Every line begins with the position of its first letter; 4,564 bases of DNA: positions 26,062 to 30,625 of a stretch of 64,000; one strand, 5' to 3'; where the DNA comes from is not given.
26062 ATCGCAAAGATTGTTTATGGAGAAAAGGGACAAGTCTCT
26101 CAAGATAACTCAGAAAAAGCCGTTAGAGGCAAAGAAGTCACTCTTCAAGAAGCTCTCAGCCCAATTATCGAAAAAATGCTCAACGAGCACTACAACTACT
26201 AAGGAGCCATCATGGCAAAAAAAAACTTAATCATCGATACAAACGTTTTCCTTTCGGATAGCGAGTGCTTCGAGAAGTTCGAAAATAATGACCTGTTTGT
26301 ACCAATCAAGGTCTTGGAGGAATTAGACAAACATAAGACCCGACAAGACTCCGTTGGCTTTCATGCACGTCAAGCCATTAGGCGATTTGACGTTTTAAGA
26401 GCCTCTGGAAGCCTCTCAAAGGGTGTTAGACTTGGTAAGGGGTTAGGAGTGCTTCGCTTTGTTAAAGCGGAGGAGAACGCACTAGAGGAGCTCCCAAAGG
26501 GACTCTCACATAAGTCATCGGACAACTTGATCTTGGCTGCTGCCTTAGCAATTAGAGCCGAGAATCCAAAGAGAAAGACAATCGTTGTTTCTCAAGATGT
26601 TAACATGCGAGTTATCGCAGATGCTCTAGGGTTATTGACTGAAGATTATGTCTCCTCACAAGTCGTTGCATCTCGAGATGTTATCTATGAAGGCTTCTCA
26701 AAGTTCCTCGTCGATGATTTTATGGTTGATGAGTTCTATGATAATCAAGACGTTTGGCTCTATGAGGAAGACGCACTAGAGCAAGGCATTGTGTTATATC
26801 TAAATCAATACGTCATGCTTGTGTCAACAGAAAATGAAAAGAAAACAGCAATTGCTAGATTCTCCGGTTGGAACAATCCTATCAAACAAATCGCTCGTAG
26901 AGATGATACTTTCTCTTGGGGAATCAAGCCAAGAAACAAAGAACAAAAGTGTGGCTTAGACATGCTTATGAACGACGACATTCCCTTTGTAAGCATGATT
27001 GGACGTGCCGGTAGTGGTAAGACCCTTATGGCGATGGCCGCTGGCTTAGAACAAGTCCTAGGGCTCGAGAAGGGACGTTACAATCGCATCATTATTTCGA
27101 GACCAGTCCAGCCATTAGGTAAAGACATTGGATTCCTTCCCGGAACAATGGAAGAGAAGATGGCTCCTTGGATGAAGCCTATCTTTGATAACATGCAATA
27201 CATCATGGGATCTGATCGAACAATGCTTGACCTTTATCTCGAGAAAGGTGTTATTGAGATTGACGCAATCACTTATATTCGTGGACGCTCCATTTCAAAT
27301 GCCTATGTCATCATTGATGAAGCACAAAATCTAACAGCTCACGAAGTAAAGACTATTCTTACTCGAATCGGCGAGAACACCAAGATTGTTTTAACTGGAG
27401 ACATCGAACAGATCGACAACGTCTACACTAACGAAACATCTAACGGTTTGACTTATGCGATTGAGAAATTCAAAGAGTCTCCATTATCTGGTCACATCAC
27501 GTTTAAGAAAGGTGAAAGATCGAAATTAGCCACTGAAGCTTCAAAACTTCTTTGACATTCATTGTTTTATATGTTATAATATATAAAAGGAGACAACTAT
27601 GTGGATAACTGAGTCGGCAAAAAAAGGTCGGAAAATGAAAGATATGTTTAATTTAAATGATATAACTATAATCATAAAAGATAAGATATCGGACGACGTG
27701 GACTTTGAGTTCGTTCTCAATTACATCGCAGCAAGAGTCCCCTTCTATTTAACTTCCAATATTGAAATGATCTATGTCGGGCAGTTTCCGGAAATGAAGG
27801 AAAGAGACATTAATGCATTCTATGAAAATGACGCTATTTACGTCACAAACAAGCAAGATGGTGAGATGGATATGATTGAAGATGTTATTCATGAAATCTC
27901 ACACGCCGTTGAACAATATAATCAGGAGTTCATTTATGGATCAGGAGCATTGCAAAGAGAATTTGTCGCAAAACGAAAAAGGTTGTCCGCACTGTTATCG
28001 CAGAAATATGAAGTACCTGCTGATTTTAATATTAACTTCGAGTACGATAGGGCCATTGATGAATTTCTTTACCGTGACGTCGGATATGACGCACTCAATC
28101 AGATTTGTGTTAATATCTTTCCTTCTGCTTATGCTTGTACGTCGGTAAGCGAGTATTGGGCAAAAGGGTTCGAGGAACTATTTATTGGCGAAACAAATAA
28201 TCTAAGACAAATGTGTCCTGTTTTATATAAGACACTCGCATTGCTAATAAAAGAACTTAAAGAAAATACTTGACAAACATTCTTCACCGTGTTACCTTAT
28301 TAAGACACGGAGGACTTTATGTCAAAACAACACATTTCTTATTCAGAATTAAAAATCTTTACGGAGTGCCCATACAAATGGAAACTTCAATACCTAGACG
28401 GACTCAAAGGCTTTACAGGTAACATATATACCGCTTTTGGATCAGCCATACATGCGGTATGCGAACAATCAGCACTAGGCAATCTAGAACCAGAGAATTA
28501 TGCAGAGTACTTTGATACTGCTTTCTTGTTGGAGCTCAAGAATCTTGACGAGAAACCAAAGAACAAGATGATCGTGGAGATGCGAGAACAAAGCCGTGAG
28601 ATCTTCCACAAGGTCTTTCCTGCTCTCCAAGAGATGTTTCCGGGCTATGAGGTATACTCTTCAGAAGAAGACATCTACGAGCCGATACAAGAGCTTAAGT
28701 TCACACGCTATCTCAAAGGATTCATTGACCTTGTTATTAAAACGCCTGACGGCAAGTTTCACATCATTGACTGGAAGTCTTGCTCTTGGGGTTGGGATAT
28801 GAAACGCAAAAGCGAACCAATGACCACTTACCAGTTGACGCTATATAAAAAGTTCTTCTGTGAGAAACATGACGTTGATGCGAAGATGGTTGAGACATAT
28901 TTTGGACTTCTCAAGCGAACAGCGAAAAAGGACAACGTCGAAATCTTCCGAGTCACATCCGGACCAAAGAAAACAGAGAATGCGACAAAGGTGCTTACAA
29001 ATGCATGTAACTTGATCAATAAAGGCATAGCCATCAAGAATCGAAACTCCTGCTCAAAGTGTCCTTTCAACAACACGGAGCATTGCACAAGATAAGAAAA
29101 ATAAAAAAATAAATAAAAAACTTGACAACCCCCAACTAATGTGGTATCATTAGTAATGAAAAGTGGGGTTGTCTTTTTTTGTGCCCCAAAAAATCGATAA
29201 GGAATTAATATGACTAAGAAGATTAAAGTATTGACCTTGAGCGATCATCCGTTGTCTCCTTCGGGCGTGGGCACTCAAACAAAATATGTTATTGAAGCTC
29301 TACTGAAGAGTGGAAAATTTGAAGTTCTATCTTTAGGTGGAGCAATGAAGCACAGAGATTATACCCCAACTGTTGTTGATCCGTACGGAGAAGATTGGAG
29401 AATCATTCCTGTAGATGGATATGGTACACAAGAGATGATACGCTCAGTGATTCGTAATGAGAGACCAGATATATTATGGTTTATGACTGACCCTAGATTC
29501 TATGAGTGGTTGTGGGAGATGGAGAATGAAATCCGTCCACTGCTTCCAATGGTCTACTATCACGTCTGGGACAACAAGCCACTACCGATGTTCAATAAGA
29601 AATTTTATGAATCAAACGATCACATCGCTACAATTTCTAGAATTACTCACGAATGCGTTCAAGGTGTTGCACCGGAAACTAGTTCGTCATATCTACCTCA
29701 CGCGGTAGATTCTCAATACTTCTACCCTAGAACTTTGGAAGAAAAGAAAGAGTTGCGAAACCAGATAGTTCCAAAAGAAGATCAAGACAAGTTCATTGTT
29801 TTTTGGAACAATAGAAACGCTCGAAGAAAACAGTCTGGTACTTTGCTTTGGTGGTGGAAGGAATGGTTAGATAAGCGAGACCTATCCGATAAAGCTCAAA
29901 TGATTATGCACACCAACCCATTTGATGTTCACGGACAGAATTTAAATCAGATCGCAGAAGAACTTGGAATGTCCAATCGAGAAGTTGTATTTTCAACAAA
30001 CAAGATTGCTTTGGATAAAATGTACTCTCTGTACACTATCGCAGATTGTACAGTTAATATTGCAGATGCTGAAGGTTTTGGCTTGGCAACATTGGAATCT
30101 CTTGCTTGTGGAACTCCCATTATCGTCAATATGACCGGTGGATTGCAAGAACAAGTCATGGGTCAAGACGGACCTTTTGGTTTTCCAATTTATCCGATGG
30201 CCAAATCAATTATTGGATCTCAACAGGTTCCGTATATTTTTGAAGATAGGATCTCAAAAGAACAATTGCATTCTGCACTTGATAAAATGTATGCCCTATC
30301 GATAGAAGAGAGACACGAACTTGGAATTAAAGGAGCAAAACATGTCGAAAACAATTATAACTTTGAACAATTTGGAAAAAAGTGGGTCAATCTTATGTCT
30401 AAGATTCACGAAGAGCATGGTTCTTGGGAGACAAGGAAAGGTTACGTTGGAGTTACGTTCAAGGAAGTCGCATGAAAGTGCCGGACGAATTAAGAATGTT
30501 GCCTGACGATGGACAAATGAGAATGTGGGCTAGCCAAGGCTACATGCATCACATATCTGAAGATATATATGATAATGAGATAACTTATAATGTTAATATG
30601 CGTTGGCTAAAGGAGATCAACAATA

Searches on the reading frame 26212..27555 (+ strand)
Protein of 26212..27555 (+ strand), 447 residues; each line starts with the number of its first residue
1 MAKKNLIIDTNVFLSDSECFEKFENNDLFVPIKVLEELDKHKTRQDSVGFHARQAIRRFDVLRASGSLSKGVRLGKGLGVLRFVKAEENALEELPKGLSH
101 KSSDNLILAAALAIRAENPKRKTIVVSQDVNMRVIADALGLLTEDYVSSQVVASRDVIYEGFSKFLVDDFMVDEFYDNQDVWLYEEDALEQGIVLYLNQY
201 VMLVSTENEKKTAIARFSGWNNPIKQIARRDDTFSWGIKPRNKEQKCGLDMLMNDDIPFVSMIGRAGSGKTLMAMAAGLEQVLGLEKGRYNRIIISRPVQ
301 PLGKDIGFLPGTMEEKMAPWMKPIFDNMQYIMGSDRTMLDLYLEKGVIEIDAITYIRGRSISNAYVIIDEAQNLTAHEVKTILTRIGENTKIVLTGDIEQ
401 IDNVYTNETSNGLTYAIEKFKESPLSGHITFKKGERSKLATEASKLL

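Call 13: search_protein_families(library=phrogs, proteins=[window:26212-27555:+], max_evalue=0.001)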
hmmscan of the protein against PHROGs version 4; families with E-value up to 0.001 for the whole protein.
window:26212-27555:+ (447 aa): 4 families
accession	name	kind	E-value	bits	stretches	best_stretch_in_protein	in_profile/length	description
phrog_2765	-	other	1.7e-110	370.9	1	3-446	2-442/443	PhoH-like phosphate starvation-inducible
phrog_170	-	other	6.2e-68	230.6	1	213-443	52-273/323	PhoH-like phosphate starvation-inducible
phrog_32482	-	other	4.9e-11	43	1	287-419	422-548/589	PhoH-like phosphate starvation-inducible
phrog_168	-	DNA, RNA and nucleotide metabolism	0.00056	20.7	0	327-395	69-136/314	clamp loader of DNA polymerase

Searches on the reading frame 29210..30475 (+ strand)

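Call 13: search_protein_families(library=phrogs, proteins=[window:29210-30475:+], max_evalue=0.001)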
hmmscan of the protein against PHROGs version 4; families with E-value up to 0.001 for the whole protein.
window:29210-30475:+ (421 aa): 2 families
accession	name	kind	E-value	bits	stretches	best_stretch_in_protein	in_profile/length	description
phrog_2170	-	moron, auxiliary metabolic gene and host takeover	1.6e-27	97.5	1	5-399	5-372/374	glycosyltransferase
phrog_4356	-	moron, auxiliary metabolic gene and host takeover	1.7e-10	41.7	1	162-381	111-291/307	glycosyltransferase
